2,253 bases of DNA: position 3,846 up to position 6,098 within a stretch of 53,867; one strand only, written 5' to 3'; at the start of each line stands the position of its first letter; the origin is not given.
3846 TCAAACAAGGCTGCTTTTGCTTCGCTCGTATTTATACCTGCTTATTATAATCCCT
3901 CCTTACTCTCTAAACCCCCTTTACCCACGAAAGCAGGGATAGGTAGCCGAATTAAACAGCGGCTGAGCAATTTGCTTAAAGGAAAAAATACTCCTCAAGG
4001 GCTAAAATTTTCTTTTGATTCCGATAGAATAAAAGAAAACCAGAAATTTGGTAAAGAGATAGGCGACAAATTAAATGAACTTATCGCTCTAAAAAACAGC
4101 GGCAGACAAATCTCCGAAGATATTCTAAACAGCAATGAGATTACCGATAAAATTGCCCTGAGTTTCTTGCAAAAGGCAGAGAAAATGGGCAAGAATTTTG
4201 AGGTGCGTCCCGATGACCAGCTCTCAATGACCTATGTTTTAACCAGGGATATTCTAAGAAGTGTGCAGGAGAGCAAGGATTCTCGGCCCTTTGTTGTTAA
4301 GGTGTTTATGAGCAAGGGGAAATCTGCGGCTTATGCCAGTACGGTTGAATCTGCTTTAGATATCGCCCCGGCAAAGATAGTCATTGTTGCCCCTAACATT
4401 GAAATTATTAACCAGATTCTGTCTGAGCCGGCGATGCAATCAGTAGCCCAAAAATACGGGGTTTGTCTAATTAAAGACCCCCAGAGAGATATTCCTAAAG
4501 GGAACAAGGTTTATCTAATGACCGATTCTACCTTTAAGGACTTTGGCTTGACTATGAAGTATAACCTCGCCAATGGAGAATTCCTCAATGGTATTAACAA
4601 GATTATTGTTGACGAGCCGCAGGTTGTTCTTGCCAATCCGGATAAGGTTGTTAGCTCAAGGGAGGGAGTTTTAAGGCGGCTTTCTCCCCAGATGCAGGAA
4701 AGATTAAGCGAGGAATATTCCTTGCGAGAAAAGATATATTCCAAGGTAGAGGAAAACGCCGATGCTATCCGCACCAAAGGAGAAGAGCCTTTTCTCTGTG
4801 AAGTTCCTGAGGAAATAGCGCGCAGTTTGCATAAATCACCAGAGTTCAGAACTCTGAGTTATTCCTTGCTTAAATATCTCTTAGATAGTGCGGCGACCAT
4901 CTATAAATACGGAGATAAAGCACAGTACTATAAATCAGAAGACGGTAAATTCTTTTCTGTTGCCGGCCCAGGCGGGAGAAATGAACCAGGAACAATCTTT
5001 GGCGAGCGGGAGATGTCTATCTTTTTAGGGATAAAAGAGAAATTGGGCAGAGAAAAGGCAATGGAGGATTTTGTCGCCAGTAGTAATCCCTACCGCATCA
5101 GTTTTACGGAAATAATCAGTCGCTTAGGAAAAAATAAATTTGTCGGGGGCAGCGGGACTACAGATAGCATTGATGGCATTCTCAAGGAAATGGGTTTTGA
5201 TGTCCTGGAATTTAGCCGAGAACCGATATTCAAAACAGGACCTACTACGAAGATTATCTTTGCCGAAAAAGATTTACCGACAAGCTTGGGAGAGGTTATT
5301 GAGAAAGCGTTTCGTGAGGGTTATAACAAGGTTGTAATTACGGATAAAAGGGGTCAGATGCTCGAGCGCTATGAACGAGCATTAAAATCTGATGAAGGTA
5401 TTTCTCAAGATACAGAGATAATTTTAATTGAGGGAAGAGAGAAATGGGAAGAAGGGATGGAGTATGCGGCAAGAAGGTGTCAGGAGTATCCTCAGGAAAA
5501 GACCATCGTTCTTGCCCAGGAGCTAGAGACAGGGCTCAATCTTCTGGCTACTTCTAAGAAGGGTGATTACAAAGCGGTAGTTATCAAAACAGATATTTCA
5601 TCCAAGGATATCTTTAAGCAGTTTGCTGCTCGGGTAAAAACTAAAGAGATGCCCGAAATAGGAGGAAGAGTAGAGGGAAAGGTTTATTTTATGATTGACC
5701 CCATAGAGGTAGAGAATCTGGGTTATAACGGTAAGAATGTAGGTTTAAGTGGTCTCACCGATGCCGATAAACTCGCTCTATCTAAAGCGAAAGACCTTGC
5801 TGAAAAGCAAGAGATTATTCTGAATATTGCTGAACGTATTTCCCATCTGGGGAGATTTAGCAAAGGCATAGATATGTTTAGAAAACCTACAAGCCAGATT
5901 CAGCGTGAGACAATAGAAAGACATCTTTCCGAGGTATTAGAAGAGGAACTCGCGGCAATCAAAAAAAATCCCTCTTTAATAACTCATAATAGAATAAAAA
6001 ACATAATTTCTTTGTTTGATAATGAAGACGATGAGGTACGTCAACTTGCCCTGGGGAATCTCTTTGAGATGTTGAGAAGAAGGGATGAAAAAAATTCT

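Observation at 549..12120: Giant (~3,500-codon) membrane-anchored protein with an embedded complete SecA-like motor, coupled to a Cys-rich polytopic membrane protein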

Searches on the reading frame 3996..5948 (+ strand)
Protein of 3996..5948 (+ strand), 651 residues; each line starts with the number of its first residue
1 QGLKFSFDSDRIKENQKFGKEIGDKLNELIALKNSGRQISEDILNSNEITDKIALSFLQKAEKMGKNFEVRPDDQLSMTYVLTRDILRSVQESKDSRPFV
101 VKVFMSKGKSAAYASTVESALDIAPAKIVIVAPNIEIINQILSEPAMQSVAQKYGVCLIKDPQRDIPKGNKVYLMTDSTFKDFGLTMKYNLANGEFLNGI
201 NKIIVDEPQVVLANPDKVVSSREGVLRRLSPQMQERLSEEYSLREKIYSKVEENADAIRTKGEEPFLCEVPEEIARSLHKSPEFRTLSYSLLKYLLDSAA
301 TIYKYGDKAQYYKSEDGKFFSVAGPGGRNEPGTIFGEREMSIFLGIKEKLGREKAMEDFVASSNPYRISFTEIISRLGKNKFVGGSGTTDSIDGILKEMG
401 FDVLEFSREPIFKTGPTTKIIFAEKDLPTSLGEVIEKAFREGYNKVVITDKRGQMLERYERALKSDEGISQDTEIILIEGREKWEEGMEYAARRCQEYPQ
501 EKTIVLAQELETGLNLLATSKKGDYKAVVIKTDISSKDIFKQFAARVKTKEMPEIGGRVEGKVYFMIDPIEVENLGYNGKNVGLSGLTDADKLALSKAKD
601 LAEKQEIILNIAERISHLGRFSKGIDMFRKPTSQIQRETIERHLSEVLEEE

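Call 24: search_protein_representatives(protein=window:3996-5948:+)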
Query: 651 residues. Proteins with E-value up to 0.001 (for the whole library): 6; up to 1e-10: 2; up to 1e-30: 1. The best 6 are listed.
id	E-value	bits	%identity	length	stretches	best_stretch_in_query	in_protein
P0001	0.0e+00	1324.8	93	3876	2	1-626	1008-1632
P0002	1.7e-15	73.3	24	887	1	53-557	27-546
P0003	5.3e-07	45.3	25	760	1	48-550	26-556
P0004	2.2e-06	43.3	32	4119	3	290-404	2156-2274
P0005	3.3e-06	42.7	29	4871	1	253-405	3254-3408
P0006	3.9e-05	39.2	26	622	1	303-568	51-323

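Call 26: search_protein_families(library=pfam, proteins=[P0002, P0003, P0004, P0006], max_evalue=0.1)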
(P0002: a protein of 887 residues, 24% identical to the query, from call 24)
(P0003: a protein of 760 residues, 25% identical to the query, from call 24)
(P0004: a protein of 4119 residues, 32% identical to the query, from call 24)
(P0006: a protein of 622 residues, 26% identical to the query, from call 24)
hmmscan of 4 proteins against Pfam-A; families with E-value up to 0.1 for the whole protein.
P0002 (887 aa): 0 families

P0003 (760 aa): 1 family
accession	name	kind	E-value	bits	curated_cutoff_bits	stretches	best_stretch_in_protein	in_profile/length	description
PF04851.21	ResIII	-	7e-05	23.2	22.5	1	64-194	19-141/164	Type III restriction enzyme, res subunit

P0004 (4119 aa): 0 families

P0006 (622 aa): 2 families
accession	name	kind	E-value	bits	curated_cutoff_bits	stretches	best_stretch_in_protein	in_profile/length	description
PF10399.14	UCR_Fe-S_N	-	0.00052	19.8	24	1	371-394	6-29/41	Ubiquitinol-cytochrome C reductase Fe-S subunit TAT signal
PF11264.13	ThylakoidFormat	-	0.011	15.9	27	1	511-598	58-139/216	Thylakoid formation protein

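Call 27: search_protein_families(library=pfam, proteins=[P0005], max_evalue=0.1)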
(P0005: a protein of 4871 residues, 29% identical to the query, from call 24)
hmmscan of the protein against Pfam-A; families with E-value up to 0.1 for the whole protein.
P0005 (4871 aa): 0 families

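Call 34: search_solved_structures(query=A1, max_evalue=10, show_alignments=3)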
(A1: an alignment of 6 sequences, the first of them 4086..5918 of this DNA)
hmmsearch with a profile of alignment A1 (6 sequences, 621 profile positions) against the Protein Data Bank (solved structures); distinct sequences matched with E-value up to 10: 0.

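Call 35: find_homologous_proteins(query=A1, max_evalue=0.001)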
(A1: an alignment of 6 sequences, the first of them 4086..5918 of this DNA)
Query A1 (6 sequences): 8000 candidates shared short words with the query, none scored E <= 0.001.

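Call 38: find_encoding_contigs(protein=P0004, flank=6000, max_places=3)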
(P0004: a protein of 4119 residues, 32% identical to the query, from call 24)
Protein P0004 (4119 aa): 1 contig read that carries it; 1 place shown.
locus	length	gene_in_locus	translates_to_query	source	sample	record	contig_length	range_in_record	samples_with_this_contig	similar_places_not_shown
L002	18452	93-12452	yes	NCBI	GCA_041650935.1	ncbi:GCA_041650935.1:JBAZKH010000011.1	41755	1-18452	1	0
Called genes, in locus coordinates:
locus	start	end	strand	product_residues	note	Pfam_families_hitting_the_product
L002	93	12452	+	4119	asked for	-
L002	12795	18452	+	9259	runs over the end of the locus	-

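Call 39: find_encoding_contigs(protein=P0002, flank=8000, max_places=3)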
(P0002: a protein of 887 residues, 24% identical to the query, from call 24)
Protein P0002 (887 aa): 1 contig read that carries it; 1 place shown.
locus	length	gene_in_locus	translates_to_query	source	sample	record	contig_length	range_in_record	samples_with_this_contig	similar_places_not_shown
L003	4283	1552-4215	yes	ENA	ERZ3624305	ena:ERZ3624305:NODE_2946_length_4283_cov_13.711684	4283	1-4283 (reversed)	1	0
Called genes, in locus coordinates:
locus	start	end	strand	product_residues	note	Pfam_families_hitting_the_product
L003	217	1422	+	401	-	PF01637:ATPase_2 (weak), PF13173:AAA_14, PF13635:DUF4143 (weak)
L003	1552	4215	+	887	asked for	-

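Call 47: predict_structure(alignment_id=A1)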
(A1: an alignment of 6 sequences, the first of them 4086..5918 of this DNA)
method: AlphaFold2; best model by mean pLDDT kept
length: 611 residues; sequences in the alignment: 6
mean_pLDDT: 56.1   pTM: 0.40
mean pLDDT of the five models: 56.1, 54.0, 53.5, 50.7, 48.8
residues with pLDDT >= 90: 3; 70-90: 164; 50-70: 188; < 50: 256
segments of 3 or more residues with pLDDT < 50: 1-10, 178-200, 282-307, 329-342, 350-399, 481-495, 504-611
pLDDT, mean of each block of 10 residues (from residue 1): 41 60 74 62 60 72 67 59 78 82 66 75 78 66 75 59 59 54 36 43 56 84 86 65 86 68 75 64 45 41 45 68 54 40 50 39 39 40 28 38 68 67 71 73 76 60 64 72 42 48 44 29 33 39 35 36 38 40 38 36 41 35
secondary structure, 60 per line:
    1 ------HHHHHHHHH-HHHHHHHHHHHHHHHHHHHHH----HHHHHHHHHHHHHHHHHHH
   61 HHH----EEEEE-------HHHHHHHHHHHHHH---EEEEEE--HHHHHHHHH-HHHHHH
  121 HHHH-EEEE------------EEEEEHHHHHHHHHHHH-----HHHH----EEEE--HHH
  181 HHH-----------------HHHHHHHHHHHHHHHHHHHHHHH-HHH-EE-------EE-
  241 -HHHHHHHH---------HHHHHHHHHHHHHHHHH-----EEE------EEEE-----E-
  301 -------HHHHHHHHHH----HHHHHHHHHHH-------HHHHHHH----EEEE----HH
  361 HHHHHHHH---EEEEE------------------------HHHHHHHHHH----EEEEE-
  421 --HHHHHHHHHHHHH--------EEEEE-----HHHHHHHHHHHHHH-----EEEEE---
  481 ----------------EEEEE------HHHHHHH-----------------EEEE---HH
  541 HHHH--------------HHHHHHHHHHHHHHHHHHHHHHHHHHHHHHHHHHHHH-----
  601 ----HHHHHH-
elements in order: H7-15 H17-37 H42-63 E68-72 H80-93 E97-102 H105-113 H115-124 E126-129 E142-146 H147-158 H164-167 E172-175 H178-183 H201-223 H242-249 H259-275 E281-283 E290-293 H308-317 H322-332 H340-346 E351-354 H359-368 E372-376 H401-410 E415-419 H423-435 E444-448 H454-467 E473-477 E497-501 H508-514 E532-535 H539-544 H559-595 H605-610

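Call 49: fold_search(model_id=the predicted structure, library=pdb)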
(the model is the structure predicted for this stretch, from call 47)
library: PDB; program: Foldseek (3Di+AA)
matches with E <= 10: 1010; with E <= 0.001: 36
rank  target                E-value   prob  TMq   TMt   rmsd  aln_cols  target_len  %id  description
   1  9ii8_A                7.7e-07  1.00  0.32  0.24  14.8       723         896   10  Crystal structure of Staphylococcus aureus DinG protein in complex with ssDNA (released 2025-06-25)
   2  6gkm_A                1.0e-06  1.00  0.18  0.17  28.0       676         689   12  CryoEM structure of the MDA5-dsRNA filament in complex with ATP (10 mM) (released 2018-11-21)
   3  9f0j_A                3.6e-06  1.00  0.19  0.19  27.3       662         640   11  Cryo-EM structure of the I923V MDA5-dsRNA filament without nucleotide (released 2025-02-26)
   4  9lov_A                4.7e-06  0.99  0.17  0.16  24.7       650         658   11  LGP2:MDA5:dsRNA filament (released 2026-01-28)
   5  6h61_A                1.0e-05  0.99  0.19  0.18  24.7       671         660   12  CryoEM structure of the MDA5-dsRNA filament with 89 degree twist and without nucleotide (released 2018-11-21)
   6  7bkq_A                1.1e-05  0.99  0.17  0.17  27.4       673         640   12  CryoEM structure of MDA5-dsRNA filament in complex with ADP with 92-degree helical twist (released 2021-11-17)
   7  8so8                  1.2e-05  0.98  0.18  0.14  24.1       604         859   11  Crystal structure of an N-terminally truncated variant of Escherichia coli RapA (released 2024-07-03)
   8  6l5l                  1.5e-05  1.00  0.20  0.31  19.2       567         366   10  Crystal structure of human DEAD-box RNA helicase DDX21 at apo state (released 2020-06-17)
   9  7nga_A                1.8e-05  0.99  0.19  0.18  22.9       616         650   11  CryoEM structure of the MDA5-dsRNA filament in complex with ADP with 88-degree helical twist (released 2021-11-17)
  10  5jch_B                2.2e-05  0.98  0.18  0.17  21.6       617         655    9  Crystal structure of chicken MDA5 with 5'p 10-mer dsRNA and ADP-Mg2+ at 2.95 A resolution (untwinned). (released 2016-06-01)
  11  7niq_B                2.2e-05  0.97  0.17  0.16  27.6       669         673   12  CryoEM structure of disease related M854K MDA5-dsRNA filament in complex with ADP-AlF4(Major class) (released 2021-11-17)
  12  6fws_A                2.3e-05  1.00  0.26  0.24  16.1       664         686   11  Structure of DinG in complex with ssDNA and ADPBeF (released 2018-12-19)
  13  7v6b_A                2.9e-05  0.98  0.21  0.11  23.1       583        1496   11  Structure of the Dicer-2-R2D2 heterodimer (released 2022-03-23)
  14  5jch_A                2.9e-05  0.98  0.18  0.17  21.6       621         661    9  Crystal structure of chicken MDA5 with 5'p 10-mer dsRNA and ADP-Mg2+ at 2.95 A resolution (untwinned). (released 2016-06-01)
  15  9lou_A                3.4e-05  0.99  0.19  0.19  22.8       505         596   10  LGP2:dsRNA complex (released 2026-01-28)
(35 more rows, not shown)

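Call 59: search_protein_families(library=pfam, alignment_id=A1, max_evalue=10)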
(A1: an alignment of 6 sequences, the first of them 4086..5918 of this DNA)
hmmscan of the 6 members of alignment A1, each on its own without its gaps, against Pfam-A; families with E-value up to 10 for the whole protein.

A. member 1, window:4086-5918:+ (611 aa): 5 families
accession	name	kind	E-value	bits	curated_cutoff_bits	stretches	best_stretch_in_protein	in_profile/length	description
PF00270.35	DEAD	-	0.00054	20.2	26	1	70-199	18-145/167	DEAD/DEAH box helicase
PF04851.21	ResIII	-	0.004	17.5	22.5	1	57-177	16-133/164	Type III restriction enzyme, res subunit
PF07836.16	DmpG_comm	-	0.038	14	27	1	333-355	27-49/63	DmpG-like communication domain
PF05127.21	NAT10_TcmA_helicase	-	0.082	13.2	22.7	1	77-122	8-53/176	RNA cytidine acetyltransferase NAT10/TcmA, helicase domain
PF11335.13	DUF3137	-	0.13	12.6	26.1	1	34-78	49-93/139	Protein of unknown function (DUF3137)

B. families by the number of members that match (of 6 scanned): 10 families
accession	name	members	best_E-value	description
PF04851.21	ResIII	2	7e-05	Type III restriction enzyme, res subunit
PF10399.14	UCR_Fe-S_N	1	0.00031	Ubiquitinol-cytochrome C reductase Fe-S subunit TAT signal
PF00270.35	DEAD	1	0.00054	DEAD/DEAH box helicase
PF07836.16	DmpG_comm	1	0.038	DmpG-like communication domain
PF05127.21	NAT10_TcmA_helicase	1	0.082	RNA cytidine acetyltransferase NAT10/TcmA, helicase domain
PF15868.10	MBF2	1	0.12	Transcription activator MBF2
PF11335.13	DUF3137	1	0.13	Protein of unknown function (DUF3137)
PF02775.26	TPP_enzyme_C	1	0.15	Thiamine pyrophosphate enzyme, C-terminal TPP binding domain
PF20701.3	HetE-N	1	1.7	Het-E N-terminal domain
PF10518.14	TAT_signal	1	1.9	TAT (twin-arginine translocation) pathway signal sequence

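Call 68: find_encoding_contigs(protein=P0005, flank=8000, max_places=3)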
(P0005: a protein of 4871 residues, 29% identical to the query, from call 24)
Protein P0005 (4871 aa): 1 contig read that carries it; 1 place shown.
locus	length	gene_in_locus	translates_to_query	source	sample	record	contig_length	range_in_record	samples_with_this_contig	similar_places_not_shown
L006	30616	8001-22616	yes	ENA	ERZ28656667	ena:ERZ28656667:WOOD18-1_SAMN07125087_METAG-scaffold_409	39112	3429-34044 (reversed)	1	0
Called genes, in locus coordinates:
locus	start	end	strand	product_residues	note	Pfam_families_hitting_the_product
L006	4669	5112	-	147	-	-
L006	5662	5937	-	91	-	-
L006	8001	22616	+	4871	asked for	-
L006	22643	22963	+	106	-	PF07238:PilZ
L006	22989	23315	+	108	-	PF07238:PilZ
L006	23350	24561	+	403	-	PF00579:tRNA-synt_1b, PF22421:SYY_C-terminal (weak), PF01479:S4 (weak)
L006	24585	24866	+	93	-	-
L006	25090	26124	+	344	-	-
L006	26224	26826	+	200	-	PF04542:Sigma70_r2, PF08281:Sigma70_r4_2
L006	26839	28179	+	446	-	PF04773:FecR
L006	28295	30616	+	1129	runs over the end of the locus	-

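Call 69: find_encoding_contigs(protein=P0003, flank=8000, max_places=3)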
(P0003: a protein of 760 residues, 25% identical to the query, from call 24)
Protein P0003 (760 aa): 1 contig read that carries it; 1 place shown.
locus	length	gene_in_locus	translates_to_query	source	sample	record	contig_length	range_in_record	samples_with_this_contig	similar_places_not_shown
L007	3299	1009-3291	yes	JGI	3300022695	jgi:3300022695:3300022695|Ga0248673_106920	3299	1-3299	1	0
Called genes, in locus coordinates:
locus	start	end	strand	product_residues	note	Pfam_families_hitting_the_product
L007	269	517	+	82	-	-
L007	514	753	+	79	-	PF05016:ParE_toxin (weak)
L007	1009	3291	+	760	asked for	-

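Call 80: search_dna_similar(query=P0002, collection=plasmids, mode=protein, max_evalue=0.001, max_rows=15)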
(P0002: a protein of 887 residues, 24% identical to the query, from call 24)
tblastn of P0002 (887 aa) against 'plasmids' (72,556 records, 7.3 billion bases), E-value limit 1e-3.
No match.

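Call 84: search_protein_families(library=padloc, proteins=[window:4086-5918:+, P0002, P0003, P0006], max_evalue=0.01)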
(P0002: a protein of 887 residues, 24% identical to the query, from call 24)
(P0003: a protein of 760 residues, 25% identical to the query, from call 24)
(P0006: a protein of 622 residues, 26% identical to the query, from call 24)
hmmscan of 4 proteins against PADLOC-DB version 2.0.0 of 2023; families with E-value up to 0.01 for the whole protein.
window:4086-5918:+ (611 aa): 0 families

P0002 (887 aa): 0 families

P0003 (760 aa): 0 families

P0006 (622 aa): 0 families

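Call 85: search_protein_families(library=ncbifam, proteins=[window:4086-5918:+, P0002, P0003, P0006], max_evalue=0.1)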
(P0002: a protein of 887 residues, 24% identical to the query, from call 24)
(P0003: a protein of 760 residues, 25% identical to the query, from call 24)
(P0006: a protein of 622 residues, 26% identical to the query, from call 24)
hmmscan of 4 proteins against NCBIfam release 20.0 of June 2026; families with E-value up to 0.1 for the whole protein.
window:4086-5918:+ (611 aa): 0 families

P0002 (887 aa): 0 families

P0003 (760 aa): 0 families

P0006 (622 aa): 2 families
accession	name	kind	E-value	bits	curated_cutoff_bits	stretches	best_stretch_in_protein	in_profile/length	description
TIGR01409.1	TAT_signal_seq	domain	0.004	17.5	16.7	1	375-395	2-22/29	twin-arginine translocation signal domain-containing protein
NF005982.0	PRK08084.1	equivalog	0.031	13.9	268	0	344-436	27-123/235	DnaA inactivator Hda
